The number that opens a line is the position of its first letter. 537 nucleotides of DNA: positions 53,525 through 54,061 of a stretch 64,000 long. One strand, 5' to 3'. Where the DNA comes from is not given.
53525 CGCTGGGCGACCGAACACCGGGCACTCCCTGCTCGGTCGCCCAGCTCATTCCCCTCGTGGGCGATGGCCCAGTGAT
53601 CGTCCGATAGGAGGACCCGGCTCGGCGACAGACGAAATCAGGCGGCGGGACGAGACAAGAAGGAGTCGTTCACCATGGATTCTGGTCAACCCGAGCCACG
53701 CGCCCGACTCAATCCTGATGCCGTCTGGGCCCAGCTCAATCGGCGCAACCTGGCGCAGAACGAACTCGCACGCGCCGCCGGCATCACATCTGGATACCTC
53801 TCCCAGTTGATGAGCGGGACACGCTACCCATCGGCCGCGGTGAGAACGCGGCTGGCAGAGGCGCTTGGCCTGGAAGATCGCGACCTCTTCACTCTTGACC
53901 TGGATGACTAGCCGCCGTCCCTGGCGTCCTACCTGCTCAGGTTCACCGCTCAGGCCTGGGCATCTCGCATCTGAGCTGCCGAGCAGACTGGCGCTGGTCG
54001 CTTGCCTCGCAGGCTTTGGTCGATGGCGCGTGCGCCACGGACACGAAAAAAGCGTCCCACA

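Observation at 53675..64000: Phage-like or integrative-element replication and recombination module with an orphan DNA methyltransferase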

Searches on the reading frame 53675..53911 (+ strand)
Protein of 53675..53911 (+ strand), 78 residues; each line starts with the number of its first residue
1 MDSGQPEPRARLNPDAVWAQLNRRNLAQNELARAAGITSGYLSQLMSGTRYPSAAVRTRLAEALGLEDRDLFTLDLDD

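Call 3: search_protein_families(library=pfam, proteins=[window:53675-53911:+], max_evalue=0.01)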
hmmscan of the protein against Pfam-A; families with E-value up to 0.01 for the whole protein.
window:53675-53911:+ (78 aa): 5 families
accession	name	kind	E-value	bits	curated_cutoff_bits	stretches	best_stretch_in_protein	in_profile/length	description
PF13560.12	HTH_31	-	1.6e-08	35.1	27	1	23-70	12-60/64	Helix-turn-helix domain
PF01381.28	HTH_3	-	2.2e-08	34.4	23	1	21-67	5-51/55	Helix-turn-helix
PF12844.13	HTH_19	-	2.2e-06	27.9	30.2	1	24-74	11-61/64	Helix-turn-helix domain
PF13443.12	HTH_26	-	0.00036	21.2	22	1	18-74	3-60/63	Cro/C1-type HTH DNA-binding domain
PF00046.35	Homeodomain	-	0.0036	17.5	22.9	1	47-70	20-43/57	Homeodomain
